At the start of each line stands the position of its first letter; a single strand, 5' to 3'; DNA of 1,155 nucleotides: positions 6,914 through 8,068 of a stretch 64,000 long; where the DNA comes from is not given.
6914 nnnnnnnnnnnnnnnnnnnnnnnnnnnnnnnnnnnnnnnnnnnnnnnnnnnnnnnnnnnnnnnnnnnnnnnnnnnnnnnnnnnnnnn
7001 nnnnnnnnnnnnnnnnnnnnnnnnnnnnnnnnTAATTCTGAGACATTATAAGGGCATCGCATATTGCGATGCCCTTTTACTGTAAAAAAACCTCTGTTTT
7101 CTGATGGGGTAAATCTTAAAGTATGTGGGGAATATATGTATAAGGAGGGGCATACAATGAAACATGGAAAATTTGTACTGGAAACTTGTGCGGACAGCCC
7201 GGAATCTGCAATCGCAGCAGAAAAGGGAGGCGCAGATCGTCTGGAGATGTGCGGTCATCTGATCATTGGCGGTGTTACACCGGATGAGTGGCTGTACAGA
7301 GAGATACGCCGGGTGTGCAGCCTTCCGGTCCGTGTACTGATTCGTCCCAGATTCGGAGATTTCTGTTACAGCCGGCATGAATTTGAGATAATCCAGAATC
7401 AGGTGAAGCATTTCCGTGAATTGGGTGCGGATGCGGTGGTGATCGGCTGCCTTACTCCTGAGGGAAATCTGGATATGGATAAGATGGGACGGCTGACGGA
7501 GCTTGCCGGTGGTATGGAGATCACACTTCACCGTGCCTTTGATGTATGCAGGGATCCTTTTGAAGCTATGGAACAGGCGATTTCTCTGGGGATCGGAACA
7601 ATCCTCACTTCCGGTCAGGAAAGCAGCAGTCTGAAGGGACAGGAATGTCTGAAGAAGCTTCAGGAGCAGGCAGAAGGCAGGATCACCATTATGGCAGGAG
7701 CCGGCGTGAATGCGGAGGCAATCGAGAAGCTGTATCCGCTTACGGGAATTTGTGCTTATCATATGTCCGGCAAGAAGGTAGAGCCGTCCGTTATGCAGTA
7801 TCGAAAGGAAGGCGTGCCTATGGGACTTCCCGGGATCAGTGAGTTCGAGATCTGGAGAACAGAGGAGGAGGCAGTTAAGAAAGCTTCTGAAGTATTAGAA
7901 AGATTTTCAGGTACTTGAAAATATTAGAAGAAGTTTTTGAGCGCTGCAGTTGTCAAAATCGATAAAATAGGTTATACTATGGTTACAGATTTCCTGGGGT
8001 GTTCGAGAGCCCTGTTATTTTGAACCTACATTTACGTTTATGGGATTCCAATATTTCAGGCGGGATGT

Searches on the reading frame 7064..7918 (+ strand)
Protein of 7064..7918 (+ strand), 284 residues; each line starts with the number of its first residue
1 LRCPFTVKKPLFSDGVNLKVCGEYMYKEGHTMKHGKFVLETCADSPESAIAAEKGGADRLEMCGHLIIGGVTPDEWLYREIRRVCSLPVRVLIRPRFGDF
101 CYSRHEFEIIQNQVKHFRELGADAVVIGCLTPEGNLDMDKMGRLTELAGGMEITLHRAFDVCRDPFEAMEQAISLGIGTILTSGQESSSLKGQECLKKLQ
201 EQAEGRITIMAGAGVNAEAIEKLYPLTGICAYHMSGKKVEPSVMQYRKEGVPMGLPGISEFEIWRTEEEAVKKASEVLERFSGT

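Call 7: search_protein_families(library=pfam, proteins=[window:7064-7918:+])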
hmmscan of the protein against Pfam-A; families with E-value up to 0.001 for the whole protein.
window:7064-7918:+ (284 aa): 1 family
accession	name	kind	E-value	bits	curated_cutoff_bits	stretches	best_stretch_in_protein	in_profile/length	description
PF03932.20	CutC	-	3.9e-67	226.1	23.3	1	38-237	2-201/202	CutC family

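Call 19: search_protein_families(library=ncbifam, proteins=[window:7064-7918:+])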
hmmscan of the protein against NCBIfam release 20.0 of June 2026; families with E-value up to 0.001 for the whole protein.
window:7064-7918:+ (284 aa): 1 family
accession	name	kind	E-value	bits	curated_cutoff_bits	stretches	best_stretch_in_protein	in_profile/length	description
NF008603.0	PRK11572.1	equivalog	4.4e-65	219.3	311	1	38-280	3-244/248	copper homeostasis protein CutC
